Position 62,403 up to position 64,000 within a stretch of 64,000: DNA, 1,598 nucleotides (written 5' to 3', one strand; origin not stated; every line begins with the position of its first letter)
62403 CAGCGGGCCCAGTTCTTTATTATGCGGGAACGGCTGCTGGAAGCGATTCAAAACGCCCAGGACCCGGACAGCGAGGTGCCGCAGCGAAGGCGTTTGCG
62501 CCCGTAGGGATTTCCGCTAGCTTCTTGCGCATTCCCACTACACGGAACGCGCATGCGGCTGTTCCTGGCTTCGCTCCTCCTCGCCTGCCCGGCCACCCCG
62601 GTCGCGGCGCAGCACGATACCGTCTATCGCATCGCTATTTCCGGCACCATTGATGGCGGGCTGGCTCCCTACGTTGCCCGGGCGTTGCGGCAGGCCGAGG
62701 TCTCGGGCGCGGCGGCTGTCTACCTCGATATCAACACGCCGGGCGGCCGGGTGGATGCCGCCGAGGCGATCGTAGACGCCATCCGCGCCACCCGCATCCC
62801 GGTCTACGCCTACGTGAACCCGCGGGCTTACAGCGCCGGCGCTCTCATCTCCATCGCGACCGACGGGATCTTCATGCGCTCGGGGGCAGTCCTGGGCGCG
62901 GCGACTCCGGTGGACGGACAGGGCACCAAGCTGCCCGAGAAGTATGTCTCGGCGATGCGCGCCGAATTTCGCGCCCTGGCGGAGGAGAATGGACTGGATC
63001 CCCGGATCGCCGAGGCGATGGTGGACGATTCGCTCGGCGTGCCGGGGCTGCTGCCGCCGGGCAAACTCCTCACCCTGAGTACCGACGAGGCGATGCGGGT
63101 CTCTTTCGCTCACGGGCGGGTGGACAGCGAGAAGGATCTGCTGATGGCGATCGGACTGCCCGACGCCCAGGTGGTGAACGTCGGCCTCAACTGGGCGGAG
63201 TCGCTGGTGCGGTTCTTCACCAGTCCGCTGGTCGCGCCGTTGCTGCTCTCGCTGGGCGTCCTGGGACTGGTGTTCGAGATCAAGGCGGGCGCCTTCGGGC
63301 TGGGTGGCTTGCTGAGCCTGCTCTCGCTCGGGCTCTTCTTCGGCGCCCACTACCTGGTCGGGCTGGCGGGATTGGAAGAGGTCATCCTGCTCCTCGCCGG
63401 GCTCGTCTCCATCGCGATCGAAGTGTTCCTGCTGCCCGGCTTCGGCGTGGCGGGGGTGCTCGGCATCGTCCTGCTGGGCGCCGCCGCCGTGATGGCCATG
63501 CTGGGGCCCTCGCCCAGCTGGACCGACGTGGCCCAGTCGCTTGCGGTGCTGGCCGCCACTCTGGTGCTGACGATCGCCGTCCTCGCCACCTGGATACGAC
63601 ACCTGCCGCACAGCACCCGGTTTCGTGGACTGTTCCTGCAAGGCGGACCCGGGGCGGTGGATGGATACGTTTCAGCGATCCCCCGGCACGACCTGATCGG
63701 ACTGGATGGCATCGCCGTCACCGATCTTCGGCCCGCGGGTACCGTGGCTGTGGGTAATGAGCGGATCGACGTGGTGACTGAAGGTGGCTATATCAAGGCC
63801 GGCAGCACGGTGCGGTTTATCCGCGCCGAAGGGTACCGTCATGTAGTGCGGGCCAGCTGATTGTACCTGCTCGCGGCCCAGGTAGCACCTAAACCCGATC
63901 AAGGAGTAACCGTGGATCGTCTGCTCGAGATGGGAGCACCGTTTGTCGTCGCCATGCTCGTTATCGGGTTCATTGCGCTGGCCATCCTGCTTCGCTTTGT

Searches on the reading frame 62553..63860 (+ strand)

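Call 11: search_protein_families(library=pfam, proteins=[window:62553-63860:+])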
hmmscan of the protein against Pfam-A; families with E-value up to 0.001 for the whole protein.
window:62553-63860:+ (435 aa): 5 families
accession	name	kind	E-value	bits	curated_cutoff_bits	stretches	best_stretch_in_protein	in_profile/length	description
PF25145.1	NfeD1b_N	-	8.2e-53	179.2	40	1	23-209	1-188/189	NfeD1b, N-terminal domain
PF24961.1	NfeD_membrane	-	1.3e-21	77.3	26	1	227-345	2-115/119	NfeD integral membrane domain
PF01957.25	NfeD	-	1.7e-10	41.4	29.1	1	379-433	2-56/57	NfeD-like C-terminal, partner-binding domain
PF01972.22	SDH_protease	-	5.5e-09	35.9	31.3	1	41-129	81-164/286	ClpP-like SDH-type serine proteinase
PF00574.28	CLP_protease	-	3.5e-07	30.7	20.2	1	27-103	19-96/182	Clp protease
